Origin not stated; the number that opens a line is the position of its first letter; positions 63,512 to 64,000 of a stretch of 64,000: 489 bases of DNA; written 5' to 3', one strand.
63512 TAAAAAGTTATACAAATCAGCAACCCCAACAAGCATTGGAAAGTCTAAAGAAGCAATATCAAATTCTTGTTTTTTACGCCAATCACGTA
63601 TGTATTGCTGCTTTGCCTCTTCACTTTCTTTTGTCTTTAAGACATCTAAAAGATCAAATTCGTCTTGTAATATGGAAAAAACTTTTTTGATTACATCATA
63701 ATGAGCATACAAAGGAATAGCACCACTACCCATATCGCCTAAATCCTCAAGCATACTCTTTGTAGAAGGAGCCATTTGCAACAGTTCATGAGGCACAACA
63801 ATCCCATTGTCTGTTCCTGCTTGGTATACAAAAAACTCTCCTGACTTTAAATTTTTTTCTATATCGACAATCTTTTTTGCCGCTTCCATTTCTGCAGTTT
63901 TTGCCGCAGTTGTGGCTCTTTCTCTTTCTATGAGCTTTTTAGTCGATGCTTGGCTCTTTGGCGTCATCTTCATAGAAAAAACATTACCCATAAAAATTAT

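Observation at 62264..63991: Bacterial protein made of two Skp1-like domains, starting with a eukaryotic N-myristoylation motif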

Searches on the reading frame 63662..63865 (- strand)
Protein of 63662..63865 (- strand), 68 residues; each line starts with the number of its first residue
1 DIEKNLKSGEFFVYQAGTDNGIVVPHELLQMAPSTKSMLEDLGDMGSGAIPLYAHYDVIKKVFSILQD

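Call 39: find_related_loci(query=A3, collection=genome_contigs, flank=3000)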
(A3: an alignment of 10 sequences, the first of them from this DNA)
Query A3 (61 aa) in genome_contigs; peptide patterns used: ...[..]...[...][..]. (x = any residue, [..] = any of these).
21 stretches matched a pattern, but none encodes a relative of the query by tblastn (E <= 1e-3).

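Call 47: find_related_loci(query=A3, collection=viral_contigs, flank=3000)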
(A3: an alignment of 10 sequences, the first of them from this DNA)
Query A3 (61 aa) in viral_contigs; peptide patterns used: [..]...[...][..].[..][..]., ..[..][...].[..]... (x = any residue, [..] = any of these).
62 stretches matched a pattern, but none encodes a relative of the query by tblastn (E <= 1e-3).

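Call 66: find_related_loci(query=A3, collection=metagenome_contigs, flank=2500)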
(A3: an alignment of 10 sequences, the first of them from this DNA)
Query A3 (61 aa) in metagenome_contigs; peptide patterns used: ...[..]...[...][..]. (x = any residue, [..] = any of these).
41 stretches matched a pattern, but none encodes a relative of the query by tblastn (E <= 1e-3).

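Call 79: search_solved_structures(query=A8, max_evalue=10, show_alignments=1)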
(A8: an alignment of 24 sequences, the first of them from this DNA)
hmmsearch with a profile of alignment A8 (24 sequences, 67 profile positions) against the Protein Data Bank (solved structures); distinct sequences matched with E-value up to 10: 31.
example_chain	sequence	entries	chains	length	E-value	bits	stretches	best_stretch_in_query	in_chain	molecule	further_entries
6v88_A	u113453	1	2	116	0.00017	24.4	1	24-58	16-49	SCF ubiquitin ligase complex protein SKP1a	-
7t1z_A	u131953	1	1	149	0.0017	21.2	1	23-60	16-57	S-phase kinase-associated protein 1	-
2ass_A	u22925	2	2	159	0.0021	20.9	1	23-60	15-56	S-phase kinase-associated protein 1A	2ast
8ua6_B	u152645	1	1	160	0.0022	20.9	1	23-60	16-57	S-phase kinase-associated protein 1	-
5jh5_B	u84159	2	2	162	0.0022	20.9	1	23-60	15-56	S-phase kinase-associated protein 1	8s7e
12dl_QB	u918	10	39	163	0.0023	20.8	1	23-60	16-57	S-phase kinase-associated protein 1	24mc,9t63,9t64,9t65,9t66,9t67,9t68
11xu_C1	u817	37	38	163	0.0023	20.8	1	23-60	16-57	S-phase kinase-associated protein 1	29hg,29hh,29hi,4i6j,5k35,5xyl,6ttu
6o60_D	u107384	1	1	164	0.0023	20.8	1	23-60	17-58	S-phase kinase-associated protein 1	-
6bva_D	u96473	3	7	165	0.0024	20.8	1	23-60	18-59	S-phase kinase-associated protein 1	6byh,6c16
9jkb_B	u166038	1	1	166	0.0024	20.8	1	23-60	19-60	S-phase kinase-associated protein 1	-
2e31_B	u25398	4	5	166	0.0024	20.8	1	23-60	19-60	S-phase kinase-associated protein 1A | S-phase kinase-associated protein 1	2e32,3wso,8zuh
9wsq_C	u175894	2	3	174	0.0027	20.6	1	23-60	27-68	S-phase kinase-associated protein 1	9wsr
3l2o_A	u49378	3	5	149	0.0029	20.5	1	23-61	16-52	S-phase kinase-associated protein 1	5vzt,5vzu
1fs1_B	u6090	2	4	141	0.0029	20.5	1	23-61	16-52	CYCLIN A/CDK2-ASSOCIATED P45 | SKP1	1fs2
1fqv_B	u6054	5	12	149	0.0029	20.5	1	23-61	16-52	SKP1 | S-phase kinase-associated protein 1A | S-phase kinase-associated protein 1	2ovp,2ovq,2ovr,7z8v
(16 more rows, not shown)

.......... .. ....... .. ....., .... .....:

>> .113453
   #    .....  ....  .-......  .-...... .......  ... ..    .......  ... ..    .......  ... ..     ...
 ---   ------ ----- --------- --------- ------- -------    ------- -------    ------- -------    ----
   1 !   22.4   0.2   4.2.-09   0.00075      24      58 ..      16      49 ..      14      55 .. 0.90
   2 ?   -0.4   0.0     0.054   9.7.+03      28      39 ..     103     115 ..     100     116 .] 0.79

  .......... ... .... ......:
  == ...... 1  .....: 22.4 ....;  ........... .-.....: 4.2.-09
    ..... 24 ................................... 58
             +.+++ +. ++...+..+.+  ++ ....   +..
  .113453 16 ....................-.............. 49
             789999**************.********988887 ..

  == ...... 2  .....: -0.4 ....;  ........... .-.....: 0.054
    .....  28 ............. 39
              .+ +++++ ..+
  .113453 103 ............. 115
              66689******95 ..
